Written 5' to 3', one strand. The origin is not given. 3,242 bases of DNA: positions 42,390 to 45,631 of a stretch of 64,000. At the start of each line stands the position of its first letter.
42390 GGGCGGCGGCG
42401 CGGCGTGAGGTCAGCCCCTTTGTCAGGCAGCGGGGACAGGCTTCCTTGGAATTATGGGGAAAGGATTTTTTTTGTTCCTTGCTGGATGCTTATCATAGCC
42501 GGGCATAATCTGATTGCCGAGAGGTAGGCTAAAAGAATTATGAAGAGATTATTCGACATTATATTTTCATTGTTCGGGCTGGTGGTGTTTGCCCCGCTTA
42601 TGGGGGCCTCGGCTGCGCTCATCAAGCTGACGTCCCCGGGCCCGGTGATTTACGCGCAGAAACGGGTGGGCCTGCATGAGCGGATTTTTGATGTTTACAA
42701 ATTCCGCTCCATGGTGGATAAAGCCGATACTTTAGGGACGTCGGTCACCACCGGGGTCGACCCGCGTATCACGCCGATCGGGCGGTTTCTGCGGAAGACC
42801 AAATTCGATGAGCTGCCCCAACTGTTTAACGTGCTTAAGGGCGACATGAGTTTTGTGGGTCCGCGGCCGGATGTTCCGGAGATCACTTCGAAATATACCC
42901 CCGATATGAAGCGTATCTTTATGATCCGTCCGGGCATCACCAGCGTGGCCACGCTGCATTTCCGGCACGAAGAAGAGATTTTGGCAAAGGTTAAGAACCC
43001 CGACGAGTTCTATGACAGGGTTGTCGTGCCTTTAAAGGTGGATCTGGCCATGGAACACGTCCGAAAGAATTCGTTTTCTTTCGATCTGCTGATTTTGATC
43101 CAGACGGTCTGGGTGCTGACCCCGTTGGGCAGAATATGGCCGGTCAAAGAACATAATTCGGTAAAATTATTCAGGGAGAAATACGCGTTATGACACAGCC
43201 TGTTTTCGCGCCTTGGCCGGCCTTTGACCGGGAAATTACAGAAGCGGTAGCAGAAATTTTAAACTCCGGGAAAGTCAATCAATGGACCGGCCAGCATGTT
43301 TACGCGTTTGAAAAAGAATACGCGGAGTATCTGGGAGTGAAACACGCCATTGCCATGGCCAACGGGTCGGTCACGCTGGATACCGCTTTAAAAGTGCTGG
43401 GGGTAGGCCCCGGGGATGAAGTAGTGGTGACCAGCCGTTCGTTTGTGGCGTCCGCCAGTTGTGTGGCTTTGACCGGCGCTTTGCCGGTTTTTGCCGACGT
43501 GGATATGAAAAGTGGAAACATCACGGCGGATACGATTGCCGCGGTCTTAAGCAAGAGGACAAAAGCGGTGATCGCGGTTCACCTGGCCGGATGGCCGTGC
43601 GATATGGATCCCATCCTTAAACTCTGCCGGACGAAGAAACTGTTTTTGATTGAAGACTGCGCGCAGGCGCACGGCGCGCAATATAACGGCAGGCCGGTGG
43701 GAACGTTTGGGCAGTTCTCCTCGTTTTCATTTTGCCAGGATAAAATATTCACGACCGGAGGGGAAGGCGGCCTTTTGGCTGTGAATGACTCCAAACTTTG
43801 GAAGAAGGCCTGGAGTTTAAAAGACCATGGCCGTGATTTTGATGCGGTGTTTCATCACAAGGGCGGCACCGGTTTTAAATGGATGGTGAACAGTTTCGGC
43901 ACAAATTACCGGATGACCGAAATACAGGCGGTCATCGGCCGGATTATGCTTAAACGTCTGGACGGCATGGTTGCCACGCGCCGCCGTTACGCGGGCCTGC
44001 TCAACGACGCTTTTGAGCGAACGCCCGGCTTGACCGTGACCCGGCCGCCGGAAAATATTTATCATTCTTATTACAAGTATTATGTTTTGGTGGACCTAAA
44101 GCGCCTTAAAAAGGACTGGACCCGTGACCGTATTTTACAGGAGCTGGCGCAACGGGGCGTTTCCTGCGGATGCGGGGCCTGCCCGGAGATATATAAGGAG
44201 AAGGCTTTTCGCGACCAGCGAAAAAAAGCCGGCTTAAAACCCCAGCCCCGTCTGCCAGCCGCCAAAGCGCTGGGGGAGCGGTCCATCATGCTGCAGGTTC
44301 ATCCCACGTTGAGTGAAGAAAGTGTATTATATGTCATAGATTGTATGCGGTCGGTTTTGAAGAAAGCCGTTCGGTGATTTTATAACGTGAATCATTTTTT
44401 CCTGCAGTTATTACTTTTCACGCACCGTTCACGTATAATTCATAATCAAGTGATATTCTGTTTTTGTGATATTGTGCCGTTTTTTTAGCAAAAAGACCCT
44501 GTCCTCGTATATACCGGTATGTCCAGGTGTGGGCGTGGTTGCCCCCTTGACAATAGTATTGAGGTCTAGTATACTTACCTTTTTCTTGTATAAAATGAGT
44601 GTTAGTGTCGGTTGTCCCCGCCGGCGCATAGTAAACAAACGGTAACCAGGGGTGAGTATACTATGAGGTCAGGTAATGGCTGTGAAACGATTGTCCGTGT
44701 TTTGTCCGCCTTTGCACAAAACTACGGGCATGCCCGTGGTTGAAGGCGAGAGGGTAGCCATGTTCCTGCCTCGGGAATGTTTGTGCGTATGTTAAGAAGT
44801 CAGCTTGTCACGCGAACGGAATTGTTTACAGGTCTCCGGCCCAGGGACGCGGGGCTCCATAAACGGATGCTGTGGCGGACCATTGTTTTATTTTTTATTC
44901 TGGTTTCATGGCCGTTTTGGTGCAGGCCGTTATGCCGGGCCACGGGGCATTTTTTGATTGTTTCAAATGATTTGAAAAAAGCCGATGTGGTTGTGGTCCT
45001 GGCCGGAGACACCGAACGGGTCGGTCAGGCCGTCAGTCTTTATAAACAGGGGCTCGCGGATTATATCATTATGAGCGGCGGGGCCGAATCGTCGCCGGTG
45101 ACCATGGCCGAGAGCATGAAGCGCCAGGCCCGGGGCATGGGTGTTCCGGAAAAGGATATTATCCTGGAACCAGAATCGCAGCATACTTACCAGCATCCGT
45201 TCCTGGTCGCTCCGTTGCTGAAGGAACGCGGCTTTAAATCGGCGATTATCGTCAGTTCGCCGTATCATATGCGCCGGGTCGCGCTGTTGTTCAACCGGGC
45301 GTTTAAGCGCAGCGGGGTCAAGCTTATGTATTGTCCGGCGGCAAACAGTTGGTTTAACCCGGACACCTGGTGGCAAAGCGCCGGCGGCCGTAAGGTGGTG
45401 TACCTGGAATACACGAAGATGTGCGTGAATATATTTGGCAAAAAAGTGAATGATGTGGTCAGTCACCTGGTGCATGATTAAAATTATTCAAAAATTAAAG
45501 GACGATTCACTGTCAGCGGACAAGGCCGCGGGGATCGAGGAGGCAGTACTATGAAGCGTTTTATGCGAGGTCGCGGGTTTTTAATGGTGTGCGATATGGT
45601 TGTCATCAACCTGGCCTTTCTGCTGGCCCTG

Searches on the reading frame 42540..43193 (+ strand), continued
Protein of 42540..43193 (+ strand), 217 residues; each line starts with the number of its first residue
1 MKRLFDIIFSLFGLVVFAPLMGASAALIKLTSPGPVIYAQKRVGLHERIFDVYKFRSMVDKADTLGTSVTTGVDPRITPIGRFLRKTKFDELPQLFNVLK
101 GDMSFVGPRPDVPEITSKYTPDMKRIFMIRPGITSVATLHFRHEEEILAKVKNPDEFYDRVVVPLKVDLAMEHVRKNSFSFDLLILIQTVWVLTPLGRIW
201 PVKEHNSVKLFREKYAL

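Call 42: search_protein_families(library=padloc, proteins=[L178:8020-9513:+, L178:10590-11174:+, L178:11331-11927:+, L178:13567-14727:+, L178:15635-16339:+, L186:3160-3711:+], max_evalue=0.001)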
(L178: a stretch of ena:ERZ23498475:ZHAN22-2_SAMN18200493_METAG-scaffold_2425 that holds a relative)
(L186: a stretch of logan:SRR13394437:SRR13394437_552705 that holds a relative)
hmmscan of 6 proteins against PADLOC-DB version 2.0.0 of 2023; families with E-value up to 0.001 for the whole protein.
L178:8020-9513:+ (497 aa): 25 families
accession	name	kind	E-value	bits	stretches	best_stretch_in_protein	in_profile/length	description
PDLC04812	PDC-S02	-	7.6e-23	79.1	1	187-275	35-124/151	-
PDLC04827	PDC-S02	-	2.5e-22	77.6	1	186-290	36-141/234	-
PDLC04807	PDC-S02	-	8.4e-22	75.8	1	185-291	38-148/351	-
PDLC04797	PDC-S02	-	1.9e-21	74.4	1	187-272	32-118/126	-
PDLC04820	PDC-S02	-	2.1e-20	71.1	1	151-281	13-151/332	-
PDLC04808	PDC-S02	-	6.3e-19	66.3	1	185-260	29-105/111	-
PDLC04802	PDC-S02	-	6.5e-18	63.4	1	186-268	35-120/171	-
PDLC04809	PDC-S02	-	8e-17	59.4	1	186-269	36-120/156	-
PDLC04822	PDC-S02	-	4.4e-15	54.1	1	185-293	35-146/294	-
PDLC04805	PDC-S02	-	1.5e-14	52.4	1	168-248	17-105/107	-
PDLC04825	PDC-S02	-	2.1e-12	45.3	1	169-290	22-147/193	-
PDLC04795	PDC-S02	-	1.3e-11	42.3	1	162-296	26-163/357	-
PDLC04831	PDC-S02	-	4.5e-11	40.8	1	174-294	25-148/346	-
PDLC04821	PDC-S02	-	6.4e-11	40.5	1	185-273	35-126/133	-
PDLC04800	PDC-S02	-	1.2e-10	39.8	1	165-268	16-122/129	-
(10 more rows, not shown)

L178:10590-11174:+ (194 aa): 4 families
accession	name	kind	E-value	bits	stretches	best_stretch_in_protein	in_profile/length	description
PDLC02235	AbiEi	-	1.4e-63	212.7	1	2-185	56-237/240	AbiEi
PDLC02261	AbiEi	-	3.7e-45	152.1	1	25-184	1-158/160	AbiEi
PDLC02243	AbiEi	-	2.3e-35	120.5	1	7-185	59-233/234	AbiEi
PDLC02257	AbiEi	-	1.1e-33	114.7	1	2-182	58-238/240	AbiEi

L178:11331-11927:+ (198 aa): 1 family
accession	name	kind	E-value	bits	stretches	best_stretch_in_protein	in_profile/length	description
PDLC02299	AbiEii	-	1.7e-63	213.1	1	1-195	157-343/344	AbiEii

L178:13567-14727:+ (386 aa): 8 families
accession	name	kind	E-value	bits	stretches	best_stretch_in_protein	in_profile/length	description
PDLC03963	SoFic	-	1.1e-22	78.9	1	52-368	64-347/361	-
PDLC04839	PDC-S04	-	2.9e-10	38.1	1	144-215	80-155/205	-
PDLC04836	PDC-S04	-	3.5e-08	30.9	1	137-214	109-182/244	-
PDLC04838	PDC-S04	-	1.6e-06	26.1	1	177-215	120-158/209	-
PDLC04840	PDC-S04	-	7e-06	23.9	1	182-214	137-169/227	-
PDLC04966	PDC-S24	-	1.1e-05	22.6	1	158-248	279-366/497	-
PDLC04837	PDC-S04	-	5.7e-05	20.5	1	183-214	147-178/234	-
PDLC05078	PDC-S72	-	8.8e-05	19.7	0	195-228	181-214/377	-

L178:15635-16339:+ (234 aa): 0 families

L186:3160-3711:+ (183 aa): 0 families

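Call 64: search_protein_families(library=ncbifam, proteins=[window:42540-43193:+], max_evalue=0.00001)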
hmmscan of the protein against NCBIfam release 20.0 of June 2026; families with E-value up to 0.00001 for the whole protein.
window:42540-43193:+ (217 aa): 10 families
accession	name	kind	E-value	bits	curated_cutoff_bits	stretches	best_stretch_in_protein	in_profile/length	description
TIGR03025.1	EPS_sugtrans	subfamily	4.9e-67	227.1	295.55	1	1-193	257-438/445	exopolysaccharide biosynthesis polyprenyl glycosylphosphotransferase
TIGR03023.1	WcaJ_sugtrans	equivalog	1.3e-59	202.7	410.75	1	1-193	262-446/453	undecaprenyl-phosphate glucose phosphotransferase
TIGR03013.1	EpsB_2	subfamily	8.7e-48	163.5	393.35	1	1-193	254-436/443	TIGR03013 family XrtA/PEP-CTERM system glycosyltransferase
TIGR03022.1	WbaP_sugtrans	subfamily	5.9e-47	160.9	403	1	1-145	258-417/456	undecaprenyl-phosphate galactose phosphotransferase WbaP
NF052601.1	undeca_RfbP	equivalog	2.3e-46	158.1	330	1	1-193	44-235/244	undecaprenyl-phosphate galactose phosphotransferase family protein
NF041877.1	EPS_EpsZ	equivalog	4.9e-41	140.8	800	1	1-139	265-414/459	exopolysaccharide biosynthesis polyisoprenyl-phosphate hexose-1-phosphate transferase EpsZ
NF050817.1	PolSacchBiosHfsE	equivalog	8.8e-36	123.6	750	1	1-193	271-459/467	polysaccharide biosynthesis protein HfsE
NF007518.0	PRK10124.1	equivalog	6.8e-35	120.7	684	1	1-191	273-455/464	undecaprenyl-phosphate glucose phosphotransferase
NF011751.0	PRK15204.1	equivalog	8.2e-32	110.4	907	1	1-146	279-438/476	undecaprenyl-phosphate galactose phosphotransferase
NF045514.1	glycotran_HepC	equivalog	5.3e-25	88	140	1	1-110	116-211/220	heterocyst development glycosyltransferase HepC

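Call 76: search_protein_families(library=padloc, alignment_id=A3, max_evalue=0.00001)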
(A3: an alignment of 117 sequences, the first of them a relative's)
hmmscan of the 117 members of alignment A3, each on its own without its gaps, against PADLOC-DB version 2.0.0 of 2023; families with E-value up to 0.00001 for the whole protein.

A. member 1, L007:7653-9467:+ (604 aa): 0 families

B. families by the number of members that match (of 117 scanned): 17 families
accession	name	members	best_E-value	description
PDLC02960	RT-Protease_XI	11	1.3e-14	single gene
PDLC02959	RT-Protease_XI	11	2.4e-13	single gene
PDLC05073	PDC-S70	1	4.2e-61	-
PDLC05071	PDC-S70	1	1.6e-50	-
PDLC04606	PDC-M37B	1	2.8e-43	-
PDLC05068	PDC-S70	1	2.7e-42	-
PDLC05074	PDC-S70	1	6.3e-42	-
PDLC04605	PDC-M37B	1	3.4e-37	-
PDLC03838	DolB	1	3.2e-33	-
PDLC05070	PDC-S70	1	4e-31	-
PDLC05072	PDC-S70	1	6.9e-18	-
PDLC05069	PDC-S70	1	2.3e-16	-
PDLC00915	TRIP13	1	3.6e-12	TRIP13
PDLC04232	IetA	1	3e-09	-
PDLC04140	mad8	1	8.8e-09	mads_8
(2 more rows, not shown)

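Call 77: search_protein_families(library=pfam, alignment_id=A3, max_evalue=0.00001)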
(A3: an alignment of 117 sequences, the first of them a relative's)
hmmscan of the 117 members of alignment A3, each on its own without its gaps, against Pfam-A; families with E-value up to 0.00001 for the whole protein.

A. member 1, L007:7653-9467:+ (604 aa): 2 families
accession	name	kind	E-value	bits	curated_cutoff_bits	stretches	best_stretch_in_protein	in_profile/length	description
PF00953.26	Glycos_transf_4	-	1.7e-33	116.3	27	1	72-218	2-159/160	Glycosyl transferase family 4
PF13727.12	CoA_binding_3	-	2e-17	64.2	25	1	419-594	2-170/175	CoA-binding domain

B. families by the number of members that match (of 117 scanned): 86 families (the first 25 are shown)
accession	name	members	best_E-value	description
PF01041.23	DegT_DnrJ_EryC1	29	1.8e-138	DegT/DnrJ/EryC1/StrS aminotransferase family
PF00535.33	Glycos_transf_2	23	7.7e-67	Glycosyl transferase family 2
PF13641.12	Glyco_tranf_2_3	22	2.5e-26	Glycosyltransferase like family 2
PF00155.27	Aminotran_1_2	17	4.3e-11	Aminotransferase class I and II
PF01053.26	Cys_Met_Meta_PP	15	3.7e-08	Cys/Met metabolism PLP-dependent enzyme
PF13632.12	Glyco_trans_2_3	14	6.6e-11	Glycosyl transferase family group 2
PF13365.12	Trypsin_2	11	3e-31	Trypsin-like peptidase domain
PF10111.15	Glyco_tranf_2_2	11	7.7e-20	Glycosyltransferase like family 2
PF13180.12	PDZ_2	11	1.1e-16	PDZ domain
PF00089.32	Trypsin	11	5.2e-16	Trypsin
PF17820.7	PDZ_6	11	1.4e-11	PDZ domain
PF00595.29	PDZ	11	8.8e-11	PDZ domain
PF00534.26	Glycos_transf_1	5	3.7e-41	Glycosyl transferases group 1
PF13692.12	Glyco_trans_1_4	5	8.5e-39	Glycosyl transferases group 1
PF13439.12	Glyco_transf_4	5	3.1e-24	Glycosyltransferase Family 4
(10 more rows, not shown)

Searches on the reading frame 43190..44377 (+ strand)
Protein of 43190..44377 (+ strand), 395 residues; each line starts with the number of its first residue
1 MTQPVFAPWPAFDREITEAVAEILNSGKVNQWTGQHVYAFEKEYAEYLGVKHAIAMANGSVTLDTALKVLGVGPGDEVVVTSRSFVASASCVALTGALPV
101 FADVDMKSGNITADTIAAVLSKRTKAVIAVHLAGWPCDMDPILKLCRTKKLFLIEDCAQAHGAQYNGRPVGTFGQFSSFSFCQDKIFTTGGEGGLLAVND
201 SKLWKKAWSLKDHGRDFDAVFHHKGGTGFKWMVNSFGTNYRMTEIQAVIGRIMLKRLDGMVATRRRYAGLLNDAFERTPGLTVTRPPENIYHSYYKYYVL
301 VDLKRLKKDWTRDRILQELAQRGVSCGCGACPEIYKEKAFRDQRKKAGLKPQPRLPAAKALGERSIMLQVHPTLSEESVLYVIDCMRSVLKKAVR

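Call 3: search_protein_families(library=pfam, proteins=[window:43190-44377:+], max_evalue=0.01)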
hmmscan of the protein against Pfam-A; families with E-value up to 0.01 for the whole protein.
window:43190-44377:+ (395 aa): 2 families
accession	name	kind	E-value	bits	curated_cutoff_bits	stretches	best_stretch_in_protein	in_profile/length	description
PF01041.23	DegT_DnrJ_EryC1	-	1.5e-100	337.4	19.8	1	13-387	4-360/360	DegT/DnrJ/EryC1/StrS aminotransferase family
PF01212.27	Beta_elim_lyase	-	0.00029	20.7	27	1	34-201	31-214/288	Beta-eliminating lyase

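Call 8: find_encoding_contigs(protein=window:43190-44377:+, flank=10000, max_places=10)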
Protein window:43190-44377:+ (395 aa): 1 contig read that carries it; 1 place shown.
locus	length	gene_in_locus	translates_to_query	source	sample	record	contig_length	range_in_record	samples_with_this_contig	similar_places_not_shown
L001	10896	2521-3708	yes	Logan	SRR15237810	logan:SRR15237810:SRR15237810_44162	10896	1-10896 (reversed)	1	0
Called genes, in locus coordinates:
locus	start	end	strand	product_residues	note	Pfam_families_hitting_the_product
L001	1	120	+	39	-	?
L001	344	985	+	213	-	PF13338:AbiEi_4 (weak)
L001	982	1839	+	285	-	PF08843:AbiEii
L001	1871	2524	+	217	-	PF02397:Bac_transf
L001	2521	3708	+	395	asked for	PF01041:DegT_DnrJ_EryC1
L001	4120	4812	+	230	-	PF02698:DUF218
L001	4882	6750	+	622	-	PF13727:CoA_binding_3, PF08659:KR (faint), PF01073:3Beta_HSD, PF01370:Epimerase, PF02719:Polysacc_synt_2, PF04321:RmlD_sub_bind, PF07993:NAD_binding_4 (faint), PF16363:GDP_Man_Dehyd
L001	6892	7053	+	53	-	-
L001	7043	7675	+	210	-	PF02475:TRM5-TYW2_MTfase (faint), PF05050:Methyltransf_21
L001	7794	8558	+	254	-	PF13578:Methyltransf_24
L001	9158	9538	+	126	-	-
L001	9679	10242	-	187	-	PF08241:Methyltransf_11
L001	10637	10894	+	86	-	?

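Call 64: search_protein_families(library=ncbifam, proteins=[window:43190-44377:+], max_evalue=0.00001)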
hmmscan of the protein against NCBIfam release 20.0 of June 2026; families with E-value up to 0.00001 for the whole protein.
window:43190-44377:+ (395 aa): 10 families
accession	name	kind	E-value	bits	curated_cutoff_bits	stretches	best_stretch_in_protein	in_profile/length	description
TIGR03588.1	PseC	equivalog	5.6e-72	242.7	423.5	1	17-390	14-380/380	UDP-4-amino-4,6-dideoxy-N-acetyl-beta-L-altrosamine transaminase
NF008658.2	PRK11658.1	equivalog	7e-61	205.9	631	1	10-391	10-378/379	UDP-4-amino-4-deoxy-L-arabinose aminotransferase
TIGR04181.1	NHT_00031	hypoth_equivalog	4.3e-60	203.5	420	1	9-326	5-322/359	LegC family aminotransferase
NF008687.0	PRK11706.1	equivalog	2.3e-52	178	375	1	18-332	15-322/375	dTDP-4-amino-4,6-dideoxygalactose transaminase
NF011936.0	PRK15407.1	equivalog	9.9e-52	176.1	423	1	32-392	62-438/440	lipopolysaccharide biosynthesis protein RfbH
TIGR02379.1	ECA_wecE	subfamily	1.1e-45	156.1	434.85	1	18-324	15-315/376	dTDP-4-amino-4,6-dideoxy-D-glucose transaminase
TIGR04427.1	PLP_DesI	equivalog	1.6e-45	155.9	650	1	30-391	44-384/390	dTDP-4-dehydro-6-deoxyglucose aminotransferase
NF002878.0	PRK03321.1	subfamily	1.5e-08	33.8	374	1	6-128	34-150/352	histidinol-phosphate transaminase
NF005816.0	PRK07682.1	equivalog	5.1e-08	31.9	620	1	47-129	87-169/390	aminotransferase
NF005817.0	PRK07683.1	equivalog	2.3e-06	26.6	575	1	25-130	64-168/387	aminotransferase A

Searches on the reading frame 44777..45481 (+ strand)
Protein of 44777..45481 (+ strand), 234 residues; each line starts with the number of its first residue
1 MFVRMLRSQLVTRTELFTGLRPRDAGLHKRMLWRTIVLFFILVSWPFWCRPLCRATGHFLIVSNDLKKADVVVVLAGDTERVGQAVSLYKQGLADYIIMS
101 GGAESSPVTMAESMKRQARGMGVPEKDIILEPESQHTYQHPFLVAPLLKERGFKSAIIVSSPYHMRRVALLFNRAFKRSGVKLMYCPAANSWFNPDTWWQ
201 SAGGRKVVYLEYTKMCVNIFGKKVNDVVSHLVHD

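Call 56: search_protein_families(library=pfam, proteins=[window:44777-45481:+], max_evalue=0.0001)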
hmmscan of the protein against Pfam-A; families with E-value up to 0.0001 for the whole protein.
window:44777-45481:+ (234 aa): 1 family
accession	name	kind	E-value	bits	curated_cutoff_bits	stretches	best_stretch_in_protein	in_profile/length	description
PF02698.23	DUF218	-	1.8e-25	89.8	27.6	1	70-197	1-116/133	DUF218 domain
